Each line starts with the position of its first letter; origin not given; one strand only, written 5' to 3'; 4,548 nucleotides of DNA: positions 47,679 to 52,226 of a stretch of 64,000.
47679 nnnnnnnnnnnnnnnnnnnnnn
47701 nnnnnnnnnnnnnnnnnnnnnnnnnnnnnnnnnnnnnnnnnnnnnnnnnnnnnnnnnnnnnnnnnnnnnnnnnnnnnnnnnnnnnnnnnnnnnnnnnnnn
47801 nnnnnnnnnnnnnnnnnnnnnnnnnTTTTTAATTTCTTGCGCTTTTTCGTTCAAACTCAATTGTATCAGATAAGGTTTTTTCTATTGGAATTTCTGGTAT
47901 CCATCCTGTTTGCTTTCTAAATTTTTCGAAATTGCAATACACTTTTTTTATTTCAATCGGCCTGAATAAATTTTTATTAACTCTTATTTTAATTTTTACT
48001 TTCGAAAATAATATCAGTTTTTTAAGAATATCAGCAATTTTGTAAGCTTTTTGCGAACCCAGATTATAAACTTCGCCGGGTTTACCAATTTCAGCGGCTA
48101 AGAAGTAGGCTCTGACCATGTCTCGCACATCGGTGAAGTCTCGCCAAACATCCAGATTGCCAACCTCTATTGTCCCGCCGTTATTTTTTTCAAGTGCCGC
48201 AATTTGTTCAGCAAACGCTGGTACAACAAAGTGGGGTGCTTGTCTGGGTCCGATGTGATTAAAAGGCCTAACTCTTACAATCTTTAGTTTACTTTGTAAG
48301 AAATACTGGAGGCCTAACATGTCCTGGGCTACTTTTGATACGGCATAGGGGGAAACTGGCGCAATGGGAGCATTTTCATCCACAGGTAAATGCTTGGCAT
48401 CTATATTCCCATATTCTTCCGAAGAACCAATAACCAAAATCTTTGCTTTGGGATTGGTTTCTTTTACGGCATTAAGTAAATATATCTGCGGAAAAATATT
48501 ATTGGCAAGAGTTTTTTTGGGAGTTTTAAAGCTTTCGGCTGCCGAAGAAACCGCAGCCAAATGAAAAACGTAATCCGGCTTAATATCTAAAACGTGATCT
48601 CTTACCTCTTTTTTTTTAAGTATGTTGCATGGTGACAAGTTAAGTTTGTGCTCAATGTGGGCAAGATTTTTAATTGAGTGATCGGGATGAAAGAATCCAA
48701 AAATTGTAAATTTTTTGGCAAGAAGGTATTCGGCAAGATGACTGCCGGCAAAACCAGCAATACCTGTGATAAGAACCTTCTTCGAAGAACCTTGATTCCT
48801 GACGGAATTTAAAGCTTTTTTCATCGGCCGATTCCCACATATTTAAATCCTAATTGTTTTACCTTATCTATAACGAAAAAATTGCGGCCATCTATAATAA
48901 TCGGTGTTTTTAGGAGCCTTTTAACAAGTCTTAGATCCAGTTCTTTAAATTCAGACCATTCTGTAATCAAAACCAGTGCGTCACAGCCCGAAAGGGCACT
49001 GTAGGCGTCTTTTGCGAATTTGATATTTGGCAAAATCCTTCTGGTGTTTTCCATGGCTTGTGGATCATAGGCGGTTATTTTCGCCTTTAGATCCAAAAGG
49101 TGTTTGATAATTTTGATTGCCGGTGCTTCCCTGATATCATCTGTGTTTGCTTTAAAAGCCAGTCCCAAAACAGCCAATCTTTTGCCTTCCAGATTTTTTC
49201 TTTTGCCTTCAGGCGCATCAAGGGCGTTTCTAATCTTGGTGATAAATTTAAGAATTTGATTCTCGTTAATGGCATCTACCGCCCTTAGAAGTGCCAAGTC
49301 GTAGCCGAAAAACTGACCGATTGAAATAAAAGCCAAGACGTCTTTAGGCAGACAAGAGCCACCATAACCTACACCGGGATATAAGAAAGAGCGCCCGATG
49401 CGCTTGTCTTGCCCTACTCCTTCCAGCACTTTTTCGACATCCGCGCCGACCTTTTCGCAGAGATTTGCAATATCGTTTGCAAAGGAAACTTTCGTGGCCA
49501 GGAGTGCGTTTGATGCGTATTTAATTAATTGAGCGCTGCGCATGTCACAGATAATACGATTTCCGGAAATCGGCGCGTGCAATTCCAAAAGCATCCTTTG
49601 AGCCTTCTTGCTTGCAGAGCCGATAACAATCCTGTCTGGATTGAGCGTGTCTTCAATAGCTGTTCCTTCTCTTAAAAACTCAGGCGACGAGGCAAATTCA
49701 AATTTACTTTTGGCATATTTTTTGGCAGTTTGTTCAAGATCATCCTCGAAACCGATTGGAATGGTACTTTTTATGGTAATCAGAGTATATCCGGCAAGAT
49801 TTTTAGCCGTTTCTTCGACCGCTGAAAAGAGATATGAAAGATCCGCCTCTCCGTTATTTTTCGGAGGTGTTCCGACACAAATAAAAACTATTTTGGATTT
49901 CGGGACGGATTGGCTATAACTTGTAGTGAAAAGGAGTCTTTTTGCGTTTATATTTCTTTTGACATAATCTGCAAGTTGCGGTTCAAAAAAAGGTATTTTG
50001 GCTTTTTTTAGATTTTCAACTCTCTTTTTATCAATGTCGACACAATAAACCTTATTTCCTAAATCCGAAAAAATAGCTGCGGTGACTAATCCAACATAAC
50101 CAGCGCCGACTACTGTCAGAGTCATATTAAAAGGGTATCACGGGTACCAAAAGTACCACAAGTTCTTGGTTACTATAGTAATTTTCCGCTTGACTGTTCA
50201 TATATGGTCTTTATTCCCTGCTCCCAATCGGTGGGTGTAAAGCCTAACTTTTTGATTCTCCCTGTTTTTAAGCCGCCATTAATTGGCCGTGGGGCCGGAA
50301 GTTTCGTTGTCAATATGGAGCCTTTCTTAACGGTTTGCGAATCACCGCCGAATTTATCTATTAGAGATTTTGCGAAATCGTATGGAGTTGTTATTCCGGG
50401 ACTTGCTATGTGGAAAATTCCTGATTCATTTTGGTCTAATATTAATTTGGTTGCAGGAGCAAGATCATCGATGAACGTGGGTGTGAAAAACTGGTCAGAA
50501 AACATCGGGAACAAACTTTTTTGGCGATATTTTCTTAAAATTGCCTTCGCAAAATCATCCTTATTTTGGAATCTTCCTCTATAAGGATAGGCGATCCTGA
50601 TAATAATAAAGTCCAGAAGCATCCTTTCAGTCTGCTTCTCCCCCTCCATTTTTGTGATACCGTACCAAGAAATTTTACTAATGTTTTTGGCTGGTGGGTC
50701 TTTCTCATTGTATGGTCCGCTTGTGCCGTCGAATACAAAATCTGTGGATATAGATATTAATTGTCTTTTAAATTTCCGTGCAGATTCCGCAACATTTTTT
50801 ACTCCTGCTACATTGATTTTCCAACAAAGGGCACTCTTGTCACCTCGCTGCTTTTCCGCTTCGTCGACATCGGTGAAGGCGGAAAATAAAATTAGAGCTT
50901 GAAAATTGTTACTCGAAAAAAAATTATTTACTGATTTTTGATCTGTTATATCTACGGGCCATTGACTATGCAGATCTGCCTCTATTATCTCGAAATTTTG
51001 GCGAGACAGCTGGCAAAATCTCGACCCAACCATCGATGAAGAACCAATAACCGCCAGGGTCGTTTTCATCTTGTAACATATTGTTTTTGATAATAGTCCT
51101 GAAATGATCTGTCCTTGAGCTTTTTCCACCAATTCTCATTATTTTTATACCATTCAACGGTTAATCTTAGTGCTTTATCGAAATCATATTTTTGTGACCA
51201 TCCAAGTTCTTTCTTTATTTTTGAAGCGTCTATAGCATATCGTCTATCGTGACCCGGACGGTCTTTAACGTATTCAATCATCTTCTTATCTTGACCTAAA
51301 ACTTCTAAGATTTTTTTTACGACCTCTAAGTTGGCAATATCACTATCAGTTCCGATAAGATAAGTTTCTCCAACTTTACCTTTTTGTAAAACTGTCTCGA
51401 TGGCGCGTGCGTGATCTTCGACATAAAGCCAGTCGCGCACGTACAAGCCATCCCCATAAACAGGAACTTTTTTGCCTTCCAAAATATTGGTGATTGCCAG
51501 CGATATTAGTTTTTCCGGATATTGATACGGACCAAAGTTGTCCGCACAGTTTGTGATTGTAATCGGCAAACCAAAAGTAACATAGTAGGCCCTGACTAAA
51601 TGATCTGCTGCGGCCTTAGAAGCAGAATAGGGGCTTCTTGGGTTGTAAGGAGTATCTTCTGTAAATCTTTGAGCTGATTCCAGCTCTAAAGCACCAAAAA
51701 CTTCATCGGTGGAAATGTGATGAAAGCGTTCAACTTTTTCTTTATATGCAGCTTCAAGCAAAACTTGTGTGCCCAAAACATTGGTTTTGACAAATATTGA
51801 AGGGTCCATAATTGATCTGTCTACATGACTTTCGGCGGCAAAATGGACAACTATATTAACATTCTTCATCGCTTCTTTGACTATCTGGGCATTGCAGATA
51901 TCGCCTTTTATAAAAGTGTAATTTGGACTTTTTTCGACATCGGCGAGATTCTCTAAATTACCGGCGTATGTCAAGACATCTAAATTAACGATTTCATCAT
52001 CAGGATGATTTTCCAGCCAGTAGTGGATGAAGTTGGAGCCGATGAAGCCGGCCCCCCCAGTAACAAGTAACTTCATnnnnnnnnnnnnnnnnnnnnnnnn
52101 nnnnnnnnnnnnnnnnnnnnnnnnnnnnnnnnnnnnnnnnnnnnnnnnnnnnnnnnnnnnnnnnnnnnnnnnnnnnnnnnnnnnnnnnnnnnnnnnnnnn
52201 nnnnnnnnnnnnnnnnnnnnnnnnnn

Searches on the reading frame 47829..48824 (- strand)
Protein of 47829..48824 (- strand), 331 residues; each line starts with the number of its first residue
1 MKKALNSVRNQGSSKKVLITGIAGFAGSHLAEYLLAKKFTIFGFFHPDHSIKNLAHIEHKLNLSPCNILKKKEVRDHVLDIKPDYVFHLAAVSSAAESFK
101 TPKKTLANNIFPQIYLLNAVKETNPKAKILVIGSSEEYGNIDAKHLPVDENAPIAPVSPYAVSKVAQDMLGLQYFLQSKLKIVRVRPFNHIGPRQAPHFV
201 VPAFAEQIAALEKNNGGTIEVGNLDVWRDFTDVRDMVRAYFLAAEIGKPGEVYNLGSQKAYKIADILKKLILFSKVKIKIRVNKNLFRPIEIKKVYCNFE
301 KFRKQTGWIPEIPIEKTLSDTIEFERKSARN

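Call 3: search_protein_families(library=pfam, proteins=[window:47829-48824:-], max_evalue=0.01)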
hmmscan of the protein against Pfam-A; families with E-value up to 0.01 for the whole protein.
window:47829-48824:- (331 aa): 4 families
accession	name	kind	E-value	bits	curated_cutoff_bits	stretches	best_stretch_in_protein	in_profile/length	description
PF16363.11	GDP_Man_Dehyd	-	1.2e-63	216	27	1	18-320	1-331/332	GDP-mannose 4,6 dehydratase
PF01370.27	Epimerase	-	8.4e-51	173.1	20.9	1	17-256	1-240/240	NAD dependent epimerase/dehydratase family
PF02719.21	Polysacc_synt_2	-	1e-12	48.3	20.2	2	154-279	132-252/293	Polysaccharide biosynthesis protein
PF04321.23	RmlD_sub_bind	-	0.00021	20.9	27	1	16-169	2-134/287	RmlD substrate binding domain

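Call 33: search_protein_families(library=ncbifam, proteins=[window:47829-48824:-], max_evalue=0.00001)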
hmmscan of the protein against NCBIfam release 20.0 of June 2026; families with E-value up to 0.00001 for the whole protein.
window:47829-48824:- (331 aa): 17 families
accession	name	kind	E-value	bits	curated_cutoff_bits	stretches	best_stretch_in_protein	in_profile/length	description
TIGR04180.1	EDH_00030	hypoth_equivalog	5.4e-46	157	475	1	17-311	1-295/297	NAD-dependent 4,6-dehydratase LegB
TIGR01181.1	dTDP_gluc_dehyt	equivalog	2.4e-35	122.2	365.1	1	16-325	1-311/321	dTDP-glucose 4,6-dehydratase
TIGR01472.1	gmd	equivalog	3.1e-33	115.4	415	1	15-323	1-336/342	GDP-mannose 4,6-dehydratase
TIGR01179.1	galE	equivalog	7.1e-29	100.7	262.3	2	16-194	1-180/332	UDP-glucose 4-epimerase GalE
TIGR02622.1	CDP_4_6_dhtase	equivalog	1.2e-25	90.4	278.45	1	14-327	4-332/352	CDP-glucose 4,6-dehydratase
NF007582.0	PRK10217.1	equivalog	2.5e-18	66.3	698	1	15-269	2-265/355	dTDP-glucose 4,6-dehydratase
TIGR02197.1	heptose_epim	equivalog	3e-18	66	274.6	1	17-299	1-282/316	ADP-glyceromanno-heptose 6-epimerase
NF011728.1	PRK15181.1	equivalog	1.7e-16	60.2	760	1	14-322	15-334/348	Vi polysaccharide biosynthesis UDP-N-acetylglucosaminuronic acid C-4 epimerase TviC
NF007490.0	PRK10084.1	subfamily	4e-15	55.7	649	1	16-324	2-333/361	dTDP-glucose 4,6-dehydratase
TIGR03466.1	HpnA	hypoth_equivalog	2.3e-13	49.8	367.65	1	16-289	2-262/327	hopanoid-associated sugar epimerase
NF005998.1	PRK08125.1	equivalog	1.6e-12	46.6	777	1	11-324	312-648/649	bifunctional UDP-4-amino-4-deoxy-L-arabinose formyltransferase/UDP-glucuronic acid oxidase ArnA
NF008872.0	PRK11908.1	equivalog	7.4e-12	44.9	294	1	15-272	2-269/349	bifunctional UDP-4-keto-pentose/UDP-xylose synthase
NF043036.1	ErythonDh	equivalog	7.8e-12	45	325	1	16-174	2-163/321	D-erythronate dehydrogenase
NF041015.1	UDPsulfquin_syn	equivalog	3e-11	42.9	575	1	56-142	63-152/384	UDP-sulfoquinovose synthase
NF047922.1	GDPFucSynFcl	equivalog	2.8e-10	40.2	500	1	66-322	37-298/308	GDP-L-fucose synthase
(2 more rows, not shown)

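Call 35: search_solved_structures(query=window:47829-48824:-, max_evalue=1e-10)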
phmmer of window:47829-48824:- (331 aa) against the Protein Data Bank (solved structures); distinct sequences matched with E-value up to 1e-10: 72 (the best 60 are shown).
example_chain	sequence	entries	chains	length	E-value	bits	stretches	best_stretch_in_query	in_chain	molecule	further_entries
2pk3_A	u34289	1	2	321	1.3e-69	238.5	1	13-326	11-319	GDP-6-deoxy-D-lyxo-4-hexulose reductase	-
6x3b_A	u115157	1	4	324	5.7e-44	154.2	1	14-320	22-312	GDP-6-deoxy-D-mannose reductase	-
4lw8_A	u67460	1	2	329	3.8e-39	138.4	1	13-323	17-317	Putative epimerase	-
7us5_A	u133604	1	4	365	2.4e-34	122.6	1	14-326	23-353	GDP-D-GLYCERO-D-MANNO-HEPTOSE 4,6-DEHYDRATASE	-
4zrm_A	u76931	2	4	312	6.7e-27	98.1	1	12-328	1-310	UDP-glucose 4-epimerase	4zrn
6bi4_A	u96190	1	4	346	9e-27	97.7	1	11-328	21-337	dTDP-glucose 4,6-dehydratase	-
1n7g_A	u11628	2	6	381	7e-25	91.5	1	15-323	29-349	GDP-D-mannose-4,6-dehydratase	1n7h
1db3_A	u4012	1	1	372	1.1e-23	87.5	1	14-263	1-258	GDP-MANNOSE 4,6-DEHYDRATASE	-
2z1m_A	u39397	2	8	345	2.5e-23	86.4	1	13-329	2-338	GDP-D-mannose dehydratase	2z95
7kf3_A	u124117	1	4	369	4e-22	82.4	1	15-266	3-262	GDP-mannose 4,6-dehydratase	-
6bwl_A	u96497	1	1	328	4.9e-22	82.1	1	16-324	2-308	Pal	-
1rpn_A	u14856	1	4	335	8.4e-22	81.4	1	13-325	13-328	GDP-mannose 4,6-dehydratase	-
5uzh_A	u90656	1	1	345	9.1e-22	81.3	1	14-252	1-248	NafoA.00085.b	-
6dnt_A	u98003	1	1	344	4.1e-21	79.1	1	14-304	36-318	NAD-dependent epimerase/dehydratase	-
1t2a_A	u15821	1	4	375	4.2e-20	75.8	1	13-273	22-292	GDP-mannose 4,6 dehydratase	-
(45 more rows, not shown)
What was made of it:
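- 47829..48824 (-): Rmd-like SDR (GDP-4-keto-6-deoxy-D-mannose reductase family). Best PDB matches are 2PK3 (E 1.3e-69) and 6X3B (E 5.7e-44), both full length (call 35).
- Together these two enzymes convert GDP-Man into GDP-D-rhamnose (function of the 2PK3 and 6X3B homologs, call 35).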

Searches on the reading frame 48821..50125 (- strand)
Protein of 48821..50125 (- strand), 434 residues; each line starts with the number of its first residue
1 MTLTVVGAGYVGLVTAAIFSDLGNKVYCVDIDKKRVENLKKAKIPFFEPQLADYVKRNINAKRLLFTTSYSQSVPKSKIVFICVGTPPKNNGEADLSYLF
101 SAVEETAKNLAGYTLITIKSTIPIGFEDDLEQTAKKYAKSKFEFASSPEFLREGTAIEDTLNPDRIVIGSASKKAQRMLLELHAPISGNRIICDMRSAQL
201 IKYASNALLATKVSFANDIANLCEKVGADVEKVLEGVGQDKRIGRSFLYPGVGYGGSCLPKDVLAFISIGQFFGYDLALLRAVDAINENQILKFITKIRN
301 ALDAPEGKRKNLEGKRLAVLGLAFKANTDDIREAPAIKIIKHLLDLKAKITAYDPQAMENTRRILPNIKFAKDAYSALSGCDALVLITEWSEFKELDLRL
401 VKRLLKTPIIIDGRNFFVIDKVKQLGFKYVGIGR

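Call 15: search_protein_families(library=pfam, proteins=[window:48821-50125:-], max_evalue=0.01)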
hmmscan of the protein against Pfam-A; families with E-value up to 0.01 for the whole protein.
window:48821-50125:- (434 aa): 9 families
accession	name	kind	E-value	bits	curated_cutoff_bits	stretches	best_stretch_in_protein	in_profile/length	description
PF03721.20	UDPG_MGDP_dh_N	-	3.3e-58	196.8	27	1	1-180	1-185/187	UDP-glucose/GDP-mannose dehydrogenase family, NAD binding domain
PF00984.24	UDPG_MGDP_dh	-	5.6e-35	119.8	25.4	1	196-288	1-93/94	UDP-glucose/GDP-mannose dehydrogenase family, central domain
PF03720.21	UDPG_MGDP_dh_C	-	9.4e-35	119.5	30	1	318-417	1-101/103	UDP-glucose/GDP-mannose dehydrogenase family, UDP binding domain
PF00070.33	Pyr_redox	-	4.5e-05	24.3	22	1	3-33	2-32/82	Pyridine nucleotide-disulphide oxidoreductase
PF02737.24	3HCDH_N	-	8.6e-05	23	22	1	3-71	2-74/180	3-hydroxyacyl-CoA dehydrogenase, NAD binding domain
PF07992.20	Pyr_redox_2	-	0.00013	22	26.1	1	3-57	145-191/291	Pyridine nucleotide-disulphide oxidoreductase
PF01262.27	AlaDh_PNT_C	-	0.00014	21.8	23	1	3-45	31-74/214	Alanine dehydrogenase/PNT, C-terminal domain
PF02558.23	ApbA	-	0.00072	19.6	22.2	1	4-84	2-74/150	Ketopantoate reductase PanE/ApbA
PF02254.24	TrkA_N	-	0.00099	19.8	23.8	1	4-47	2-45/116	TrkA-N domain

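Call 33: search_protein_families(library=ncbifam, proteins=[window:48821-50125:-], max_evalue=0.00001)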
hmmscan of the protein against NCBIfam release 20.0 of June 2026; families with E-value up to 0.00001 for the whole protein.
window:48821-50125:- (434 aa): 7 families
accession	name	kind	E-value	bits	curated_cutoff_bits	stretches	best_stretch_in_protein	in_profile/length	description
NF047673.2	TeichurnBiosyTuaD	equivalog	3.6e-147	491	700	1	3-434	4-431/439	UDP-glucose 6-dehydrogenase TuaD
TIGR03026.1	NDP-sugDHase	subfamily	3.8e-135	450.8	189.8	1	1-415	1-413/413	nucleotide sugar dehydrogenase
NF041297.1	UDPGDh_AglM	equivalog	5.6e-110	368.2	670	1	1-416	1-416/429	UDP-glucose 6-dehydrogenase AglM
NF040825.1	UDPMaNacDH_Arch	equivalog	1.2e-55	189.1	750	1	1-434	1-415/418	UDP-N-acetyl-D-mannosamine dehydrogenase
NF008286.0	PRK11064.1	equivalog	3.1e-49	167.7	459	1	2-402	5-408/420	UDP-N-acetyl-D-mannosamine dehydrogenase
NF011631.0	PRK15057.1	equivalog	2e-35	122.6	757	1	1-359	1-341/388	UDP-glucose 6-dehydrogenase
NF011729.0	PRK15182.1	equivalog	3.3e-19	69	592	1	3-396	9-394/425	Vi polysaccharide biosynthesis UDP-N-acetylglucosamine C-6 dehydrogenase TviB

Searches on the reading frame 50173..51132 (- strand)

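Call 15: search_protein_families(library=pfam, proteins=[window:50173-51132:-], max_evalue=0.01)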
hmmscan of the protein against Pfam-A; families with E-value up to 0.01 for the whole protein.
window:50173-51132:- (319 aa): 5 families
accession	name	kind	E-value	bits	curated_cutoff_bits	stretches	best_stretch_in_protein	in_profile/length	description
PF04321.23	RmlD_sub_bind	-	6.1e-51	173.6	27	1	26-313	3-284/287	RmlD substrate binding domain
PF01370.27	Epimerase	-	1.2e-13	51.5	20.9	1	28-239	3-236/240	NAD dependent epimerase/dehydratase family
PF16363.11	GDP_Man_Dehyd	-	1.3e-05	25.3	27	1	58-169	57-165/332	GDP-mannose 4,6 dehydratase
PF07993.18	NAD_binding_4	-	0.00091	18.9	20.1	1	103-213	108-241/258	Male sterility protein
PF02719.21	Polysacc_synt_2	-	0.00098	18.8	20.2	1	58-132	59-130/293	Polysaccharide biosynthesis protein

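Call 33: search_protein_families(library=ncbifam, proteins=[window:50173-51132:-], max_evalue=0.00001)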
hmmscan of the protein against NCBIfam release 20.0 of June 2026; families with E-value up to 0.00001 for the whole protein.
window:50173-51132:- (319 aa): 3 families
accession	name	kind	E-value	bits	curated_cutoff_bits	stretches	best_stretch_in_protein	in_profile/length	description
TIGR01214.1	rmlD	equivalog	5.1e-51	173.5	224.05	1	26-311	2-282/285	dTDP-4-dehydrorhamnose reductase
NF007440.0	PRK09987.1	equivalog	1.4e-24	86.9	308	1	48-312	25-291/299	dTDP-4-dehydrorhamnose reductase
TIGR01181.1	dTDP_gluc_dehyt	equivalog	2.9e-06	26.6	365.1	1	55-259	52-259/321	dTDP-glucose 4,6-dehydratase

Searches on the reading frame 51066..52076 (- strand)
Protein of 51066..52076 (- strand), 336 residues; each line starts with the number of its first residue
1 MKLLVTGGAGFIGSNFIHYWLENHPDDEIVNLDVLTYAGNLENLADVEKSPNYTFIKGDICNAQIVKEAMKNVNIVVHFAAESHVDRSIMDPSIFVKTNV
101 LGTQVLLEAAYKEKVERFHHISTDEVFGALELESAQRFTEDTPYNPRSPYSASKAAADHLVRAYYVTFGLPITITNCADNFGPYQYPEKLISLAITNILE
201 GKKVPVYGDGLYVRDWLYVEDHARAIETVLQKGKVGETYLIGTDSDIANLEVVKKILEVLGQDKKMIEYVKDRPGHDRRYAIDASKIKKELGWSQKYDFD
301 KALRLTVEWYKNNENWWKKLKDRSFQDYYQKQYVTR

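Call 15: search_protein_families(library=pfam, proteins=[window:51066-52076:-], max_evalue=0.01)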
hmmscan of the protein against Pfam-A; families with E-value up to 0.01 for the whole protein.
window:51066-52076:- (336 aa): 9 families
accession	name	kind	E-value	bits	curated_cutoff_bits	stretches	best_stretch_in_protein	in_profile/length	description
PF16363.11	GDP_Man_Dehyd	-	7.1e-86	289.1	27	1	4-304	1-330/332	GDP-mannose 4,6 dehydratase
PF01370.27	Epimerase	-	4.3e-66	223.2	20.9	1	4-242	2-240/240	NAD dependent epimerase/dehydratase family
PF01073.25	3Beta_HSD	-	1.8e-24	86.7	22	1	4-226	1-225/280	3-beta hydroxysteroid dehydrogenase/isomerase family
PF02719.21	Polysacc_synt_2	-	2.5e-19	70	20.2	1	3-135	1-140/293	Polysaccharide biosynthesis protein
PF07993.18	NAD_binding_4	-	2.4e-17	63.4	20.1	1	5-176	1-203/258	Male sterility protein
PF04321.23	RmlD_sub_bind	-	4.6e-14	52.6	27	1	1-166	1-141/287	RmlD substrate binding domain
PF13460.12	NAD_binding_10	-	4e-10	40.3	27.2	1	7-163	1-133/184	NAD(P)H-binding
PF05368.20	NmrA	-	0.0024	18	27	1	2-118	4-102/298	NmrA-like family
PF03435.24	Sacchrp_dh_NADP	-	0.0055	17.5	25.1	1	8-111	5-101/129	Saccharopine dehydrogenase NADP binding domain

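Call 33: search_protein_families(library=ncbifam, proteins=[window:51066-52076:-], max_evalue=0.00001)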
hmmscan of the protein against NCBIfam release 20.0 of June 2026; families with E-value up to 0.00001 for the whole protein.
window:51066-52076:- (336 aa): 24 families
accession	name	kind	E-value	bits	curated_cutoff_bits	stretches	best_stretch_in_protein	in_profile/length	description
TIGR01181.1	dTDP_gluc_dehyt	equivalog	3e-149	496.4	365.1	1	2-320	1-321/321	dTDP-glucose 4,6-dehydratase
NF007490.0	PRK10084.1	subfamily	5.6e-121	403.9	649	1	1-333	1-357/361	dTDP-glucose 4,6-dehydratase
NF007582.0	PRK10217.1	equivalog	5.4e-114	381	698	1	2-326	3-347/355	dTDP-glucose 4,6-dehydratase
TIGR04180.1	EDH_00030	hypoth_equivalog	2.9e-49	167.7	475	1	4-297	2-296/297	NAD-dependent 4,6-dehydratase LegB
TIGR01179.1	galE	equivalog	4.6e-39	134.2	262.3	1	2-315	1-330/332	UDP-glucose 4-epimerase GalE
TIGR02622.1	CDP_4_6_dhtase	equivalog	2.3e-28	99.4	278.45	1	2-315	6-335/352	CDP-glucose 4,6-dehydratase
TIGR03466.1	HpnA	hypoth_equivalog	2.2e-27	95.8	367.65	1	1-264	1-250/327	hopanoid-associated sugar epimerase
TIGR02197.1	heptose_epim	equivalog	7.6e-25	87.7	274.6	1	3-311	1-314/316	ADP-glyceromanno-heptose 6-epimerase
NF007956.0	PRK10675.1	subfamily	4.6e-21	75.3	394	1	1-160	1-159/338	UDP-glucose 4-epimerase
TIGR01472.1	gmd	equivalog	6.5e-20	71.6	415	1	53-304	56-332/342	GDP-mannose 4,6-dehydratase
NF011728.1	PRK15181.1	equivalog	1.4e-18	67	760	1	3-312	18-339/348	Vi polysaccharide biosynthesis UDP-N-acetylglucosaminuronic acid C-4 epimerase TviC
NF052578.1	StrlDmthSdmBMthl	equivalog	4.7e-18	66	600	1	1-261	1-246/328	sterol demethylase protein SdmB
TIGR03589.1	PseB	equivalog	4.1e-17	62.1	407.75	1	3-147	7-149/324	UDP-N-acetylglucosamine 4,6-dehydratase (inverting)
NF043036.1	ErythonDh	equivalog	4.8e-15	55.6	325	1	1-164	1-163/321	D-erythronate dehydrogenase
NF047922.1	GDPFucSynFcl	equivalog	1.1e-14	54.6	500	1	90-314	72-305/308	GDP-L-fucose synthase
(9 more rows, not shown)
